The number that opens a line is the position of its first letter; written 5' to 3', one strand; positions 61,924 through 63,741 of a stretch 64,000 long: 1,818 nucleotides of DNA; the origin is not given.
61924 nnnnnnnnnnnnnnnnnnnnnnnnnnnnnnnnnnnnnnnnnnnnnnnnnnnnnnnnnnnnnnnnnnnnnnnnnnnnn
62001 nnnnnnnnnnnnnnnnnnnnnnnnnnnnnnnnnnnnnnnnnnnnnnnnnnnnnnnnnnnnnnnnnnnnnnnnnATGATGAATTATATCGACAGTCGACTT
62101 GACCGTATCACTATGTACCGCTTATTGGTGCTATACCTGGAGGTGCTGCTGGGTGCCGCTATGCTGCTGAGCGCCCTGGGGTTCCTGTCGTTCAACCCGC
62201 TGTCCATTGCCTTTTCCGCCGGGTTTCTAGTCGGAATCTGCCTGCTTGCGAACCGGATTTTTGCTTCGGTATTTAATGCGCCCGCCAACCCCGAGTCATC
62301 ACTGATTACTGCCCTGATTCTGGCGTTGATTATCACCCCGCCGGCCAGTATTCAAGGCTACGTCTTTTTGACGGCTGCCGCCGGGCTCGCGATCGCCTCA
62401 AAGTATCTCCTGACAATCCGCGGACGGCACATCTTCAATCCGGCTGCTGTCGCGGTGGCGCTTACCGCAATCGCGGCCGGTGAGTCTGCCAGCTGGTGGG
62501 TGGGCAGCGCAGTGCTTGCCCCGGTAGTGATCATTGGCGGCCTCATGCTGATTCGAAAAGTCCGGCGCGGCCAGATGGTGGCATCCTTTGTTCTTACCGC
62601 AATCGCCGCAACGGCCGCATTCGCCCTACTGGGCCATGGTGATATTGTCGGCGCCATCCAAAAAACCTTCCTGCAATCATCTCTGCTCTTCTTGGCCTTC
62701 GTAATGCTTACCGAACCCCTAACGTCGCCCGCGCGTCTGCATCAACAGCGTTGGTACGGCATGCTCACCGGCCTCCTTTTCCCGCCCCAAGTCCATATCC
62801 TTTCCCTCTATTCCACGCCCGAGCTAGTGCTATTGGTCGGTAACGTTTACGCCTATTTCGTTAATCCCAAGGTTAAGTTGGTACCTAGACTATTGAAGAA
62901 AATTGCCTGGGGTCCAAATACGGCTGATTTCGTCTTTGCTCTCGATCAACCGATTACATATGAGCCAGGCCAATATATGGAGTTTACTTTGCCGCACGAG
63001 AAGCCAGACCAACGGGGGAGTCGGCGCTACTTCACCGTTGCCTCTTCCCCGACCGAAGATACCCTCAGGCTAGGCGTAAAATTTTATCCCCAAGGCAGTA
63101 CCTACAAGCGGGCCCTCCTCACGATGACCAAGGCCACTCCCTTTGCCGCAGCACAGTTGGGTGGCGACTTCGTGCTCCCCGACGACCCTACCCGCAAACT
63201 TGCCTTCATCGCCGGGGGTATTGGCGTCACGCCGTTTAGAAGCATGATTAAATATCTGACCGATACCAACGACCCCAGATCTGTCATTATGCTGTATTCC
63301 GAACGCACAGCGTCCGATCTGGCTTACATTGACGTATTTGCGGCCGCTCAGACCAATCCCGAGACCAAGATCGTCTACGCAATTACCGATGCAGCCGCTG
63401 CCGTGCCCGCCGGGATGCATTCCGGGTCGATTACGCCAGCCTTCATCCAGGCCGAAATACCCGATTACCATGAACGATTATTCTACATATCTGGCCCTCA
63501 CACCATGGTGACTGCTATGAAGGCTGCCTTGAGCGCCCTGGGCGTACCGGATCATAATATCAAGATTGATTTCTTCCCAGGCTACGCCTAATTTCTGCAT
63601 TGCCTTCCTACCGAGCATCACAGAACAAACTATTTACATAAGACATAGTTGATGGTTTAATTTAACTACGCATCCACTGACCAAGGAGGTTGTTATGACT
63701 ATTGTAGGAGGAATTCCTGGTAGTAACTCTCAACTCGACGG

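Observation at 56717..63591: Clustered flavin/haem redox module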

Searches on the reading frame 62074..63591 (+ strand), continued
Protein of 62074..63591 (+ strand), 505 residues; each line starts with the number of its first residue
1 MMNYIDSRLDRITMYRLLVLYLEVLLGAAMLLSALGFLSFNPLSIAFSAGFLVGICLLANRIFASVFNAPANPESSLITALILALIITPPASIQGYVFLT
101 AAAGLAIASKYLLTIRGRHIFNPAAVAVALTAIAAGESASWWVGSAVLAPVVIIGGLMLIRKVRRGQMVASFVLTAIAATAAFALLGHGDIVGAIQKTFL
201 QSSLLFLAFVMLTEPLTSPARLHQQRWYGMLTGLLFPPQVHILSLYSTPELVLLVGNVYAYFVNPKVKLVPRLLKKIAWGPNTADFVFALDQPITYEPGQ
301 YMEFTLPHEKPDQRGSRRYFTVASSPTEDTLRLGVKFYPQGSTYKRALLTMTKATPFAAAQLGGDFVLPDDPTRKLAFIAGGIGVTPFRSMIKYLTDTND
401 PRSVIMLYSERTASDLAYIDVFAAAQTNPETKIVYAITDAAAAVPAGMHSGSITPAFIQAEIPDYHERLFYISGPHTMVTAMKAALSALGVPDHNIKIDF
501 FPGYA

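Call 20: find_related_loci(query=A1, collection=genome_contigs, flank=10000)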
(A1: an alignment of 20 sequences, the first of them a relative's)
Query A1 (504 aa) in genome_contigs; peptide patterns used: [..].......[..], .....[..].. (x = any residue, [..] = any of these).
600 stretches matched a pattern (row limit reached: there are more); 474 encode a relative of the query (tblastn E <= 1e-3); the best 80 are kept; 80 distinct loci.
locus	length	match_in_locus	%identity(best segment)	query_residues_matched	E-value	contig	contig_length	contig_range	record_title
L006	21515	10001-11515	59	1-504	0e+0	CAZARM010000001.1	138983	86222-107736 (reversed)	MAG TPA_asm: uncultured Candidatus Saccharibacteria bacterium isolate SRP200132_co1_173 genome assembly, contig: NODE_10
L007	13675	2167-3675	58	1-503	0e+0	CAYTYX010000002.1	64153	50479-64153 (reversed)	MAG TPA_asm: uncultured Candidatus Saccharibacteria bacterium isolate binchicken_co50_420 genome assembly, contig: NODE_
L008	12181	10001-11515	59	1-504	0e+0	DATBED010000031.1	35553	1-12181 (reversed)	MAG TPA_asm: Candidatus Saccharimonadales bacterium isolate SMAG_U5828 k141_5295155, whole genome shotgun sequence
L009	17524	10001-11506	55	1-504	3e-171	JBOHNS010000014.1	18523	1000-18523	MAG: Candidatus Saccharimonadales bacterium isolate TC-S_metabat2.bin.86 k127_1968829, whole genome shotgun sequence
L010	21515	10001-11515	54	1-503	7e-170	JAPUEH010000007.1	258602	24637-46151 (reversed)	MAG: Candidatus Saccharibacteria bacterium isolate labscale reactor_MAG20 NODE_22_length_258602_cov_8.350841, whole geno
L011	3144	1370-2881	54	1-504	4e-178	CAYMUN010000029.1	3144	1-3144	MAG TPA_asm: uncultured Candidatus Saccharibacteria bacterium isolate SRP200132_co1_276 genome assembly, contig: NODE_67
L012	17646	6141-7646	50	1-503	1e-167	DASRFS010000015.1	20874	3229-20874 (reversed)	MAG TPA_asm: Patescibacteria group bacterium isolate SMAG_U10038 k141_1689002, whole genome shotgun sequence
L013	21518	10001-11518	50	1-504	1e-165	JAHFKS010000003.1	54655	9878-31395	MAG: Candidatus Microgenomates bacterium isolate nzgw415 NODE_466_length_54656_cov_3.909691, whole genome shotgun sequen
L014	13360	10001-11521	52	1-504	4e-162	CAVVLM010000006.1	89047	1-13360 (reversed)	MAG: uncultured Candidatus Saccharibacteria bacterium isolate MFD04780.bin.1.216 genome assembly, contig: contig_52198,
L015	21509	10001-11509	52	1-503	1e-161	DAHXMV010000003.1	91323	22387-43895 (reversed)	MAG TPA_asm: Candidatus Amesbacteria bacterium isolate clean1627 NODE_3_length_91323_cov_18.121024, whole genome shotgun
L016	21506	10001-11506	53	4-504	2e-161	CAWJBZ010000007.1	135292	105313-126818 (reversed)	MAG: uncultured Candidatus Saccharibacteria bacterium isolate MFD04492.bin.2.31 genome assembly, contig: contig_97585, w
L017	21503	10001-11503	50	5-504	8e-161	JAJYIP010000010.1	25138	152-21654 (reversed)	MAG: bacterium isolate DBS2-1.bin125 NODE_3409_length_25138_cov_1.992203, whole genome shotgun sequence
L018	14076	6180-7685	51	4-504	4e-160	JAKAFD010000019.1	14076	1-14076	MAG: bacterium isolate WY1.bin77 NODE_6724_length_14076_cov_3.143093, whole genome shotgun sequence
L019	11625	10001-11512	48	2-504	7e-160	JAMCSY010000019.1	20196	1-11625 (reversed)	MAG: Patescibacteria group bacterium isolate FK_Sedi_A_Bin.193 NODE_6037_length_20196_cov_13.1712, whole genome shotgun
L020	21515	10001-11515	51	1-504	2e-159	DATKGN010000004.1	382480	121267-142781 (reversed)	MAG TPA_asm: Patescibacteria group bacterium isolate SMAG_U14552 k141_31954, whole genome shotgun sequence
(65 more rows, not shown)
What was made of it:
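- Tried and rejected: The best GTDB matches to the fusion protein are also from that group (call 20).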

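Call 29: search_solved_structures(query=window:62077-63591:+, max_evalue=0.01, show_alignments=0)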
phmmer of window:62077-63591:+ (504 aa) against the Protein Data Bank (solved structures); distinct sequences matched with E-value up to 0.01: 27.
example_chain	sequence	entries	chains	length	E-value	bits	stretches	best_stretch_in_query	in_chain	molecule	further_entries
5ogx_A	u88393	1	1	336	3.6e-10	42.5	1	280-484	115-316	Cytochrome P450 reductase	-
4wqm_A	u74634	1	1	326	8.2e-09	38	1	278-495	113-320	Toluene-4-monooxygenase electron transfer component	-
7qty_A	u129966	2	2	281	1.6e-07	33.8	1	364-502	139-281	Na(+)-translocating NADH-quinone reductase subunit F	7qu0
1tvc_A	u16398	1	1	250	2.4e-07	33.2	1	292-498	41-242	METHANE MONOOXYGENASE COMPONENT C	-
3fpk_A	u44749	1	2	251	7.5e-07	31.6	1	280-456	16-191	Ferredoxin-NADP reductase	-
1krh_A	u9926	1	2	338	2.5e-06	29.8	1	291-498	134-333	Benzoate 1,2-Dioxygenase Reductase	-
6o0a_A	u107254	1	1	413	4e-06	29.2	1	250-500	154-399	Flavohemoglobin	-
2r6h_A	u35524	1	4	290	7.1e-06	28.4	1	363-499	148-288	NADH:ubiquinone oxidoreductase, Na translocating, F subunit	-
1fdr_A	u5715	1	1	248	1.2e-05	27.6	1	281-458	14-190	FLAVODOXIN REDUCTASE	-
1cqx_A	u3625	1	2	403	4.2e-05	25.8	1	293-499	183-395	FLAVOHEMOPROTEIN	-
7c3a_A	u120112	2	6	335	7.3e-05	25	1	289-500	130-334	Ferredoxin reductase component of carbazole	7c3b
7xk3_F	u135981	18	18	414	9e-05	24.7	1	363-503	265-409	Na(+)-translocating NADH-quinone reductase subunit F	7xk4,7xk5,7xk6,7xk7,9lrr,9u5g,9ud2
4u9u_A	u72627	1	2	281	0.0001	24.5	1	363-502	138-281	Na(+)-translocating NADH-quinone reductase subunit F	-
8ad4_A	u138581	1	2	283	0.0001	24.5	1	363-502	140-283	Na(+)-translocating NADH-quinone reductase subunit F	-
4uaj_A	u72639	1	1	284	0.00011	24.5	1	363-502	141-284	Na(+)-translocating NADH-quinone reductase subunit F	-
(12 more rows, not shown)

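Call 74: find_encoding_contigs(protein=P0009, flank=7000, max_places=1)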
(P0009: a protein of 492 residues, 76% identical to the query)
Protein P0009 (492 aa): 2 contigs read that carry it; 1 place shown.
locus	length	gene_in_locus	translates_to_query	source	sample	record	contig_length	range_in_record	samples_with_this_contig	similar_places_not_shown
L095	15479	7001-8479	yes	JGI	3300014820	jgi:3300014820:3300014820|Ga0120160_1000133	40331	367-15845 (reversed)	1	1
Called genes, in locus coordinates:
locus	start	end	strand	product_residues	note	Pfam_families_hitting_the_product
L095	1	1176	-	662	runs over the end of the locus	PF01522:Polysacc_deac_1, PF13506:Glyco_transf_21, PF00535:Glycos_transf_2, PF10111:Glyco_tranf_2_2 (weak), PF13641:Glyco_tranf_2_3, PF01644:Chitin_synth_1, PF03142:Chitin_synth_2, PF13632:Glyco_trans_2_3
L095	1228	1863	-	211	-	PF00300:His_Phos_1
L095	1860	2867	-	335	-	PF00389:2-Hacid_dh, PF02826:2-Hacid_dh_C, PF03446:NAD_binding_2 (faint)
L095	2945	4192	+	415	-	PF03952:Enolase_N, PF00113:Enolase_C, PF13378:MR_MLE_C (weak)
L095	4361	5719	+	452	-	PF00033:Cytochrome_B, PF13631:Cytochrom_B_N_2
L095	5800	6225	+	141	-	PF04205:FMN_bind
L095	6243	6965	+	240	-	PF02424:ApbE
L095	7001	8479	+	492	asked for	PF03116:NQR2_RnfD_RnfE (weak), PF00175:NAD_binding_1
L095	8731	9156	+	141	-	-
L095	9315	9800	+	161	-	PF01047:MarR, PF12802:MarR_2, PF13463:HTH_27 (weak), PF13412:HTH_24 (weak)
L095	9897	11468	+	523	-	-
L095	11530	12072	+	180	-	PF01625:PMSR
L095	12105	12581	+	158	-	PF00583:Acetyltransf_1, PF13673:Acetyltransf_10 (weak), PF13508:Acetyltransf_7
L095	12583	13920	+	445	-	PF00326:Peptidase_S9 (weak), PF03583:LIP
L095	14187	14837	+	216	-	-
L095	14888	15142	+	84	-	PF00462:Glutaredoxin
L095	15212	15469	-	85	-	PF04226:Transgly_assoc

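Call 75: find_encoding_contigs(protein=P0012, flank=7000, max_places=1)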
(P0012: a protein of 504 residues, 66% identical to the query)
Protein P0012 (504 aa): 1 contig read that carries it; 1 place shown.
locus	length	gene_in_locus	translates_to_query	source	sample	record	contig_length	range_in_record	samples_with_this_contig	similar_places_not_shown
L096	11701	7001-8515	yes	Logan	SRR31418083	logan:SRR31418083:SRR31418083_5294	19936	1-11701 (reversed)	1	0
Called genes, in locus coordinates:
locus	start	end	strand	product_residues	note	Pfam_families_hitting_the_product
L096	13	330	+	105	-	PF07681:DoxX (weak)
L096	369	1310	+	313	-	PF00005:ABC_tran, PF13304:AAA_21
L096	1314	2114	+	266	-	PF12679:ABC2_membrane_2, PF12730:ABC2_membrane_4 (weak)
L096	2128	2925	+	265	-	PF12679:ABC2_membrane_2, PF12730:ABC2_membrane_4 (weak)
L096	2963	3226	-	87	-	-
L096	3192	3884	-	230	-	PF00156:Pribosyltran, PF15609:PRTase_2 (faint), PF14681:UPRTase (weak)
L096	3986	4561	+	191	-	PF02245:Pur_DNA_glyco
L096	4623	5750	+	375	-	PF01658:Inos-1-P_synth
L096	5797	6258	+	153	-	PF04205:FMN_bind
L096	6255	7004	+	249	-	PF02424:ApbE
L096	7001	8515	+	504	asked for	PF03116:NQR2_RnfD_RnfE (weak), PF00175:NAD_binding_1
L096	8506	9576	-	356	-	-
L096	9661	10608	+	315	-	PF00294:PfkB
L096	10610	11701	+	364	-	?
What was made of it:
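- L096, with 66% fusion identity, has the trio without the cytochrome (call 75).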

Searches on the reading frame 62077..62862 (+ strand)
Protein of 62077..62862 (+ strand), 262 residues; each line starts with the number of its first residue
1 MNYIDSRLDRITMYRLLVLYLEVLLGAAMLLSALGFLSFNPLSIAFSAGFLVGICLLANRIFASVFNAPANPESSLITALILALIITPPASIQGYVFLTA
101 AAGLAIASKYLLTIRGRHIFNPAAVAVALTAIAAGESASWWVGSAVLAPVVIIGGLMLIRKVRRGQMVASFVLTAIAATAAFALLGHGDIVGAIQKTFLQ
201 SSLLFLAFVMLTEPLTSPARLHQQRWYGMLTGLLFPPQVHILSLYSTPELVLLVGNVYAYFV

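Call 53: search_solved_structures(query=A3, max_evalue=1, show_alignments=4)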
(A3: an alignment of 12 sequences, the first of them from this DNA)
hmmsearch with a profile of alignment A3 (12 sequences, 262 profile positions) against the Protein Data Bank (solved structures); distinct sequences matched with E-value up to 1: 1.
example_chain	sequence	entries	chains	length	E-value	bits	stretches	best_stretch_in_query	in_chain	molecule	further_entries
8ahx_D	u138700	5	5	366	0.00071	22.4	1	150-235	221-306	Ion-translocating oxidoreductase complex subunit D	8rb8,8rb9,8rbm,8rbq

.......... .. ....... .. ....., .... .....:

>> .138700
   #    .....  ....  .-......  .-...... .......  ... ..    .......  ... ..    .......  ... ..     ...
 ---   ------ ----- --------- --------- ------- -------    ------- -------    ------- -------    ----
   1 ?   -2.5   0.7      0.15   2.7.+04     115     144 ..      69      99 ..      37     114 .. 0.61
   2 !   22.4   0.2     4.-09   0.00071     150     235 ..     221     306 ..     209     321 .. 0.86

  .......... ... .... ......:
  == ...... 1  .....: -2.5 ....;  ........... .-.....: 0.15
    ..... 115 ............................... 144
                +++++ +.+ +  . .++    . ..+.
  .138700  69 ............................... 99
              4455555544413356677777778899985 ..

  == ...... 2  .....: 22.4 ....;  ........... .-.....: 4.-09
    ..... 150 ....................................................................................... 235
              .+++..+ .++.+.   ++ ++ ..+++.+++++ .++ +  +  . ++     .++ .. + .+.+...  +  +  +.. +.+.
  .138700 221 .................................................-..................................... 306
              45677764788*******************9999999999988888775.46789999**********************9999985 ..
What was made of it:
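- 62077..63591 (+): NqrB/RnfD-like polytopic membrane domain (about aa 1-262) fused to a cytoplasmic FNR-type FAD/NAD(P)-binding reductase, 504 aa. An alternative ATG lies at 62074. The N-domain profile matches RnfD 8ahx_D only over its C-terminal half, at E = 7e-4 (call 53).
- Only the C-terminal half aligns to RnfD (call 53).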
